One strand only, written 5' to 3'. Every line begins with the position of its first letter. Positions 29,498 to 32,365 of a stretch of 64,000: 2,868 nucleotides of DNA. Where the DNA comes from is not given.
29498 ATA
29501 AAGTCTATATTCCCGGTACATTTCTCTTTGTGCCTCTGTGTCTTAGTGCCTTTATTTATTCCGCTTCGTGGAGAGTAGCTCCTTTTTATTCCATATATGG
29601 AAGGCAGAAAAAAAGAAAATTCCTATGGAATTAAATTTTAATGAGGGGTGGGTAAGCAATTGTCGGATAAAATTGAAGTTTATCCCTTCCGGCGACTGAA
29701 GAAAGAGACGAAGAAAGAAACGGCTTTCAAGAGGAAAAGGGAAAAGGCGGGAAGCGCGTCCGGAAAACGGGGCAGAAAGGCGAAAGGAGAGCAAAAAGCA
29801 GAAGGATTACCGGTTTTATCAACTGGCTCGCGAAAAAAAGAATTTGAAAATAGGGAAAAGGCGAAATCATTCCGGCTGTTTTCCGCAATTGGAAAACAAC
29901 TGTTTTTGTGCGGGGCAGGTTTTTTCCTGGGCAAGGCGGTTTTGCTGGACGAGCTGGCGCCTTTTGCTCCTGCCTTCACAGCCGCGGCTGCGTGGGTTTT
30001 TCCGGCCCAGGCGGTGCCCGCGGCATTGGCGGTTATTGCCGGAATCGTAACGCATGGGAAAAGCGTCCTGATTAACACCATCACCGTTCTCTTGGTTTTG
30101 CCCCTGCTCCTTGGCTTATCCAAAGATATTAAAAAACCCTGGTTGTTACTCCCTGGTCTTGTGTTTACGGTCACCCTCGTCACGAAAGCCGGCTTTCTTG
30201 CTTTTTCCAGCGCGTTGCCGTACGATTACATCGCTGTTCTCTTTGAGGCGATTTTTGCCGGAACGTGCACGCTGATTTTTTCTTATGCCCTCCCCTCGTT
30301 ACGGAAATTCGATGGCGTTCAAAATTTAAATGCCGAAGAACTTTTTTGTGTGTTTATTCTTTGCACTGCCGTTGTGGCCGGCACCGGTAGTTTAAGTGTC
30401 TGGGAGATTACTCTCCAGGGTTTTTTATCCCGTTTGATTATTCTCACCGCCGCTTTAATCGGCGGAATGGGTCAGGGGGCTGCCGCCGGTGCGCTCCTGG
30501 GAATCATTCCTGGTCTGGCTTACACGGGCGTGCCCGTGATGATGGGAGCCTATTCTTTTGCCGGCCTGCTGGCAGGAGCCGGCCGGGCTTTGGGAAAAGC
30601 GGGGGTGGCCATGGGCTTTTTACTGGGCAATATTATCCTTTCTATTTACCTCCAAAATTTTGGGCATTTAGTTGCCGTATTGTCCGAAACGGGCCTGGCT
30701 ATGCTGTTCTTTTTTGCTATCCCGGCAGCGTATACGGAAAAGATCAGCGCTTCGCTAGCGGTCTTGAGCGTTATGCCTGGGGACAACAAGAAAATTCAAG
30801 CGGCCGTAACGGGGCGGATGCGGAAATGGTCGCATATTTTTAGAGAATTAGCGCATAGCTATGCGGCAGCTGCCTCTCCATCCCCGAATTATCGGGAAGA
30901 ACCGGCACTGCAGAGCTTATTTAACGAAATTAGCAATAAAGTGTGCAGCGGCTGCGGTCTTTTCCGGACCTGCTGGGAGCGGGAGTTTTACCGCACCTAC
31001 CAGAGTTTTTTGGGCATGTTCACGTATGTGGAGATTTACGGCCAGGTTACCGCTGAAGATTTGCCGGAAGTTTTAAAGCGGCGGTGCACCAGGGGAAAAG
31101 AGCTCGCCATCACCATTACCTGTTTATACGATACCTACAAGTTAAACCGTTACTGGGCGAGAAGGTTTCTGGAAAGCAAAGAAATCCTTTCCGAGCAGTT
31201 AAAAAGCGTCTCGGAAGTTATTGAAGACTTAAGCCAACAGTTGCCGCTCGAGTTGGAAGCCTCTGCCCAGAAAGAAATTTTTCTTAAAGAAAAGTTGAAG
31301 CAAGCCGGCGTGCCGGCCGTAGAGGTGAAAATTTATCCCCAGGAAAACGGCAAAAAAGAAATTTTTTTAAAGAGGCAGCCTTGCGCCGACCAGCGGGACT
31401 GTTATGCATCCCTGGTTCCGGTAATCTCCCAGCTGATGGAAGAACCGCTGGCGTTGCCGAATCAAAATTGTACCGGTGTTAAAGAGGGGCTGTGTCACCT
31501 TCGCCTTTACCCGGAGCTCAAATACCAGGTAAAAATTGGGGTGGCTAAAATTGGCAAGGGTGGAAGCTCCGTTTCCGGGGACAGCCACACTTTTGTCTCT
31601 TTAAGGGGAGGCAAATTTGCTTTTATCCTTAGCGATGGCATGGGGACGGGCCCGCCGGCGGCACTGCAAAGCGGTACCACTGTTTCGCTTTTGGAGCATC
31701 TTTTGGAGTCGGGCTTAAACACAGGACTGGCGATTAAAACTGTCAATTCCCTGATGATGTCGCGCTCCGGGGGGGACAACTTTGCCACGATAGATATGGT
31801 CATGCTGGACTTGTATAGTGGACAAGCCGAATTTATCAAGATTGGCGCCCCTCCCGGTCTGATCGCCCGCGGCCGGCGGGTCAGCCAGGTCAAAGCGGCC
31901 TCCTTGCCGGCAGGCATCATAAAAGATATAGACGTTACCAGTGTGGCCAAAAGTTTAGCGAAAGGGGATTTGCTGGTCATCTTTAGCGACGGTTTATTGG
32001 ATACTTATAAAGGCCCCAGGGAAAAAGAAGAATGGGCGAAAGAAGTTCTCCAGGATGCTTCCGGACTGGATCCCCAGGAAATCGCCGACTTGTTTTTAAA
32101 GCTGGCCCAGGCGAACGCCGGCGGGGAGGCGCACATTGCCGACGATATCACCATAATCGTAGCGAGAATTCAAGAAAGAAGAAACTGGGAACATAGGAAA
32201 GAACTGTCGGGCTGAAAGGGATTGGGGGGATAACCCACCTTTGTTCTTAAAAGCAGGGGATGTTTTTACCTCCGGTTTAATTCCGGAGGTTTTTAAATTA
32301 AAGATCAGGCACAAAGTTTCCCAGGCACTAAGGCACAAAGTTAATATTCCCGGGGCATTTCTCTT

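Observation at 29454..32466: spoIIE is bracketed by two direct copies of a ~190-bp structured repeat element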

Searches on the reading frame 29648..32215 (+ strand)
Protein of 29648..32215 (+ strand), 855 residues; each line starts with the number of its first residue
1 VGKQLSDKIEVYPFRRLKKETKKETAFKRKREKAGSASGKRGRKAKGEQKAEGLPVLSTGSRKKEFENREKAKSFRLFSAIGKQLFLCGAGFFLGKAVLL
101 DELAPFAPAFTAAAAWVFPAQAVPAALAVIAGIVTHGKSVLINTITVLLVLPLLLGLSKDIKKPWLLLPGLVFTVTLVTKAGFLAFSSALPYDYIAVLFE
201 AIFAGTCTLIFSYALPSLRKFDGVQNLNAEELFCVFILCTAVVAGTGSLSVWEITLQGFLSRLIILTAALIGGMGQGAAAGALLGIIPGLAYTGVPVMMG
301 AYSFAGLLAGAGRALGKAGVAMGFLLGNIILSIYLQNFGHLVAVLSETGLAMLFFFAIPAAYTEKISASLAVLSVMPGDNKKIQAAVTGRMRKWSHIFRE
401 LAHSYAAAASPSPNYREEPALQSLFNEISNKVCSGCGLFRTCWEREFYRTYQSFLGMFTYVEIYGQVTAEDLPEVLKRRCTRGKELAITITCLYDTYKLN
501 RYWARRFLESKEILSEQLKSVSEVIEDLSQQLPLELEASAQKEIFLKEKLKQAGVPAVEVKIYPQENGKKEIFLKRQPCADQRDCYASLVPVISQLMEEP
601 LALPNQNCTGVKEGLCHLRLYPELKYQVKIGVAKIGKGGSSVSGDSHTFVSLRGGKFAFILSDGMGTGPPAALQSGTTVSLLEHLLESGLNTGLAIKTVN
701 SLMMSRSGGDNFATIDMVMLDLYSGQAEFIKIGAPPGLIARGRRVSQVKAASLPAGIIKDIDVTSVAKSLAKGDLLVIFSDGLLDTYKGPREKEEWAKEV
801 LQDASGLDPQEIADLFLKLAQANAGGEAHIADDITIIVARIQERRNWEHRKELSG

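Call 19: find_encoding_contigs(protein=window:29648-32215:+, flank=3000, max_places=4)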
Protein window:29648-32215:+ (855 aa): 1 contig read that carries it; 1 place shown.
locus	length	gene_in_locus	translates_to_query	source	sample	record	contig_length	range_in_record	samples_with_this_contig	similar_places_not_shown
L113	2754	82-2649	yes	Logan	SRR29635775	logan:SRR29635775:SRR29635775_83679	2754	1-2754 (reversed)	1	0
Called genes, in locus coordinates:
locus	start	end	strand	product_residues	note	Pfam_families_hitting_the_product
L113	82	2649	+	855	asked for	PF19732:SpoIIE_N, PF07228:SpoIIE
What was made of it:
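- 29660..32215 (+): spoIIE coding sequence (851 aa). Pfam SpoIIE_N plus SpoIIE (call 19).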

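Call 23: find_homologous_proteins(query=window:29648-32215:+, max_evalue=1e-50)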
Query window:29648-32215:+ (855 aa): 103 proteins with E <= 1e-50 among 8000 candidates.
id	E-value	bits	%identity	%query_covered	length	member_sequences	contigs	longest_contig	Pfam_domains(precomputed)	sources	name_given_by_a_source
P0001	0.0e+0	1884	100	100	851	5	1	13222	PF19732.5,PF07228.18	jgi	-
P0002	0.0e+0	1423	78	98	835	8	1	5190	PF19732.5,PF07228.18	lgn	-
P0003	0.0e+0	1411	75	98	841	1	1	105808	PF19732.5,PF07228.18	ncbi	-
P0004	0.0e+0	1303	69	99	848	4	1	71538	PF19732.5,PF07228.18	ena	-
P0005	0.0e+0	1300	72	98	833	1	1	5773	PF19732.5,PF07228.18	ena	-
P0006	0.0e+0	1237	67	99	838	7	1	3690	PF19732.5,PF07228.18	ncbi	ncbi:MAG: stage II sporulation protein E [Desulfotomaculales bacterium]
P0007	0.0e+0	1156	63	99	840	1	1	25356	PF19732.5,PF07228.18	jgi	-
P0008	0.0e+0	1067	58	98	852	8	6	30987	PF19732.5,PF07228.18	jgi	jgi:stage II sporulation protein E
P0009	0.0e+0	1055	57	98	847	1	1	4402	PF19732.5,PF07228.18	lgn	-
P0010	1.5e-288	978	54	98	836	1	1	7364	PF19732.5,PF07228.18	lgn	-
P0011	4.0e-273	926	51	99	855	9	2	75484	PF19732.5,PF07228.18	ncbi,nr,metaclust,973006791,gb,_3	ncbi:MAG: Stage II sporulation protein E, protein serine/threonine phosphatase [Desulfotomaculum sp.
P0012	2.5e-268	911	50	99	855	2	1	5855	PF19732.5,PF07228.18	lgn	-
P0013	3.2e-267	907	51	99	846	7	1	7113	PF19732.5,PF07228.18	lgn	-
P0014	3.9e-259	880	49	98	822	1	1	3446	PF19732.5,PF07228.18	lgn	-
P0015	2.4e-257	874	49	100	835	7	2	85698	PF19732.5,PF07228.18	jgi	-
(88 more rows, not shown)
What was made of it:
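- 29643..29662 (+): spoIIE Shine-Dalgarno sequence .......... (29643-29652) and likely start codon TTG (29660-29662). The database protein P0001 is 851 aa (call 23).
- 29660..32215 (+): Homologues named SpoIIE (call 23).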

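Call 24: find_encoding_contigs(protein=P0003, flank=4000, max_places=2)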
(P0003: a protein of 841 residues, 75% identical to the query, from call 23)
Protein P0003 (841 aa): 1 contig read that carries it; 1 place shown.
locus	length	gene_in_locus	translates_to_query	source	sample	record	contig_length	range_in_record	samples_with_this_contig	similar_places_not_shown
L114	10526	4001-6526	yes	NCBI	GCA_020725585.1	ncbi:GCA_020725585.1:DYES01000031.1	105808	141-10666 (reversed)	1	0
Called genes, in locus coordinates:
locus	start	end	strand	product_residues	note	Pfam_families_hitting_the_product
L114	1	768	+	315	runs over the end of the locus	PF08486:SpoIID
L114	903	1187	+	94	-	PF07873:YabP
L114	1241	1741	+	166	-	PF09578:Spore_YabQ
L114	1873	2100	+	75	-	PF08281:Sigma70_r4_2, PF04545:Sigma70_r4 (weak), PF00196:GerE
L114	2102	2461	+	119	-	PF04977:DivIC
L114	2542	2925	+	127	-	PF00575:S1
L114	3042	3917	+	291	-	PF02541:Ppx-GppA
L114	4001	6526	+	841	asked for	PF19732:SpoIIE_N, PF07228:SpoIIE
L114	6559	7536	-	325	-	PF01926:MMR_HSR1, PF02421:FeoB_N (weak), PF02824:TGS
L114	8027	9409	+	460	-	PF01171:ATP_bind_3, PF11734:TilS_C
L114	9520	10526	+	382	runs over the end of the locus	?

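Call 25: find_encoding_contigs(protein=P0004, flank=4000, max_places=2)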
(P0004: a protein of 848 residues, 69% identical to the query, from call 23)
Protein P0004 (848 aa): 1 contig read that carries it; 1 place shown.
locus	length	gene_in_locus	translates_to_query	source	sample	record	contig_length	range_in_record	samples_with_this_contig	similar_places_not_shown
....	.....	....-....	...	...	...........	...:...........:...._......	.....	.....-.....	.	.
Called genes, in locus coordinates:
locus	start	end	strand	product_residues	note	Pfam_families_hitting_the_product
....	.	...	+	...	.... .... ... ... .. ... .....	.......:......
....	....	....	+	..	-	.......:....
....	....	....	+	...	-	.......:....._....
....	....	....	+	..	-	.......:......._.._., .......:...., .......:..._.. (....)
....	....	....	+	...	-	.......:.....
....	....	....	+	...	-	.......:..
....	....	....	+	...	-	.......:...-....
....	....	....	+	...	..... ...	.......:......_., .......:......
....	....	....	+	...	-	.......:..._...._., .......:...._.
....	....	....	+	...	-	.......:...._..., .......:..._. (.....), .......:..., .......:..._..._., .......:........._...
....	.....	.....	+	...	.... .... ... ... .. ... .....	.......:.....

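Call 26: find_encoding_contigs(protein=P0007, flank=4000, max_places=2)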
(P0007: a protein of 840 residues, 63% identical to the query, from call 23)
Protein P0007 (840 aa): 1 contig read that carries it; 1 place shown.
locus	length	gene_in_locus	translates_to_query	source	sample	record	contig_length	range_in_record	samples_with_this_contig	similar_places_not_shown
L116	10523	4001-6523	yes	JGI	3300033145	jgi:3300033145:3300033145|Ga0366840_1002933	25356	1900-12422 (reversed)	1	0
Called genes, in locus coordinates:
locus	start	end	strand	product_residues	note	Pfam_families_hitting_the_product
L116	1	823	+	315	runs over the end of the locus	PF08486:SpoIID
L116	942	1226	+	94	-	PF07873:YabP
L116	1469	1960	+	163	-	PF09578:Spore_YabQ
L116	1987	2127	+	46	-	-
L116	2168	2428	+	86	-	PF04977:DivIC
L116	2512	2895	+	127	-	PF00575:S1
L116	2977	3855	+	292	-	PF02541:Ppx-GppA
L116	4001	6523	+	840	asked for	PF19732:SpoIIE_N, PF07228:SpoIIE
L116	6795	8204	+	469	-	PF01171:ATP_bind_3, PF11734:TilS_C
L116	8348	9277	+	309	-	PF00551:Formyl_trans_N, PF02911:Formyl_trans_C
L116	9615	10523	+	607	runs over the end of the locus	PF06480:FtsH_ext, PF00004:AAA, PF17862:AAA_lid_3, PF01434:Peptidase_M41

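Call 41: find_encoding_contigs(protein=P0001, flank=6000, max_places=3)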
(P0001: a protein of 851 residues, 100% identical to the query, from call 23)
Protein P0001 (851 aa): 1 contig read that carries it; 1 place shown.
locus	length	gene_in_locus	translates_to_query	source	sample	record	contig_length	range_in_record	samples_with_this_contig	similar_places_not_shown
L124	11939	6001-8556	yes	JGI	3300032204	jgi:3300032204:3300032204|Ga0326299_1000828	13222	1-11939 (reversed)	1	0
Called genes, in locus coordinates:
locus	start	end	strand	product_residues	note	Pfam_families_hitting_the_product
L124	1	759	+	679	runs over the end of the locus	PF00004:AAA, PF23569:NBD_SMAX1 (weak), PF17871:AAA_lid_9, PF00158:Sigma54_activat (weak), PF00004:AAA, PF07724:AAA_2, PF07728:AAA_5, PF10431:ClpB_D2-small, +8 more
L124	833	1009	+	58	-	PF21349:RUBY_RBDX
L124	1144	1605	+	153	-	PF27746:Small_heat_shock_put (weak), PF00011:HSP20, PF17886:ArsA_HSP20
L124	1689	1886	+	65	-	PF13370:Fer4_13, PF13459:Fer4_15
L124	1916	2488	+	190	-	PF00210:Ferritin, PF02915:Rubrerythrin, PF23458:DUF7130, PF21349:RUBY_RBDX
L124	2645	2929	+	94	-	PF07873:YabP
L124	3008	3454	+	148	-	PF09578:Spore_YabQ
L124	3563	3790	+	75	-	PF08281:Sigma70_r4_2, PF04545:Sigma70_r4 (weak), PF00196:GerE, PF13936:HTH_38 (weak), PF22943:HTH_68 (weak)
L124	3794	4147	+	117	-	PF19579:FtsL_2 (weak), PF04977:DivIC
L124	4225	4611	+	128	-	PF00575:S1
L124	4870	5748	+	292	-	PF02541:Ppx-GppA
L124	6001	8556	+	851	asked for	PF19732:SpoIIE_N, PF07228:SpoIIE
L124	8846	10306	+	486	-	PF01171:ATP_bind_3, PF11734:TilS_C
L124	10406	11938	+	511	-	?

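Call 42: find_encoding_contigs(protein=P0002, flank=3000, max_places=3)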
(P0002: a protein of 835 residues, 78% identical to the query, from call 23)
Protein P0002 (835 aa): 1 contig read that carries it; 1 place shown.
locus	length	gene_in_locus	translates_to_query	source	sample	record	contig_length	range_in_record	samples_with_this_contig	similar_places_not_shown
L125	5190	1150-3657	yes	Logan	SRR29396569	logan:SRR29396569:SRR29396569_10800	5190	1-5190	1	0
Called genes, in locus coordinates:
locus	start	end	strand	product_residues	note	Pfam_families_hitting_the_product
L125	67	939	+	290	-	PF02541:Ppx-GppA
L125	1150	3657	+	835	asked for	PF19732:SpoIIE_N, PF07228:SpoIIE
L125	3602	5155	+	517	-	PF01171:ATP_bind_3, PF11734:TilS_C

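Call 43: find_encoding_contigs(protein=P0005, flank=3000, max_places=3)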
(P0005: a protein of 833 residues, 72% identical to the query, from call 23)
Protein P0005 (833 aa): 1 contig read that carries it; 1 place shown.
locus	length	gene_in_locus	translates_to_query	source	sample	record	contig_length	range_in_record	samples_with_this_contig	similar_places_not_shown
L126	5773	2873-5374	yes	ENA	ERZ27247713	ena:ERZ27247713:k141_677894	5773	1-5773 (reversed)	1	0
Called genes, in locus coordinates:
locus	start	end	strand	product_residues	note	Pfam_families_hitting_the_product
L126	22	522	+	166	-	PF09578:Spore_YabQ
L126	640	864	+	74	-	PF08281:Sigma70_r4_2, PF00196:GerE (weak)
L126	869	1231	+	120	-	PF04977:DivIC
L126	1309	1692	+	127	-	PF00575:S1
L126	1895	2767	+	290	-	PF02541:Ppx-GppA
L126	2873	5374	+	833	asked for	PF19732:SpoIIE_N, PF07228:SpoIIE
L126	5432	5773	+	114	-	?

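Call 64: list_cluster_members(proteins=[P0001])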
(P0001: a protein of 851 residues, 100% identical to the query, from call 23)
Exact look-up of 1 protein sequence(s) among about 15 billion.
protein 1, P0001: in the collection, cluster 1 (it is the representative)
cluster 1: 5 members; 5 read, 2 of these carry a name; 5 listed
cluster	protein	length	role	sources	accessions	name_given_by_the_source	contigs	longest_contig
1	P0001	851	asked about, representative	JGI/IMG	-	-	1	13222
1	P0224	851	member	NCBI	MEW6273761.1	MAG: stage II sporulation protein E [Bacillota bacterium]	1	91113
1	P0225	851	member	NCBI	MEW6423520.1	MAG: stage II sporulation protein E [Bacillota bacterium]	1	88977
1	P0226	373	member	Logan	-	-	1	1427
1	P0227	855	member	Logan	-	-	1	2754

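Call 65: find_encoding_contigs(protein=P0225, flank=3000, max_places=2)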
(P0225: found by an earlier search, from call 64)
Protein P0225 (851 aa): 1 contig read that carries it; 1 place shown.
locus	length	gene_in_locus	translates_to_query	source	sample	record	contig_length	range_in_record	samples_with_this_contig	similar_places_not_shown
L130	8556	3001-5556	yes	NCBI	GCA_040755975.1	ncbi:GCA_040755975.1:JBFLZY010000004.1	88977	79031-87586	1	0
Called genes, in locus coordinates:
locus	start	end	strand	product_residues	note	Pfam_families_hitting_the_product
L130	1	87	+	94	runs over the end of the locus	PF07873:YabP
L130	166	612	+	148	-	PF09578:Spore_YabQ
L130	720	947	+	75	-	PF08281:Sigma70_r4_2, PF04545:Sigma70_r4 (weak), PF00196:GerE, PF13936:HTH_38 (weak), PF22943:HTH_68 (weak)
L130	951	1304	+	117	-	PF19579:FtsL_2 (weak), PF04977:DivIC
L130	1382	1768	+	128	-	PF00575:S1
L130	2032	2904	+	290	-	PF02541:Ppx-GppA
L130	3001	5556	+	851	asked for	PF19732:SpoIIE_N, PF07228:SpoIIE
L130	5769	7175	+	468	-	PF01171:ATP_bind_3, PF09179:TilS (faint), PF11734:TilS_C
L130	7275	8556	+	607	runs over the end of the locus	PF06480:FtsH_ext, PF00004:AAA, PF17862:AAA_lid_3, PF01434:Peptidase_M41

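Call 79: find_encoding_contigs(protein=P0224, flank=500, max_places=2)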
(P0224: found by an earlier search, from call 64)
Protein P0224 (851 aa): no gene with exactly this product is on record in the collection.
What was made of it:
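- Tried and rejected: The look-up of the source MAG's own SpoIIE failed (call 79).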
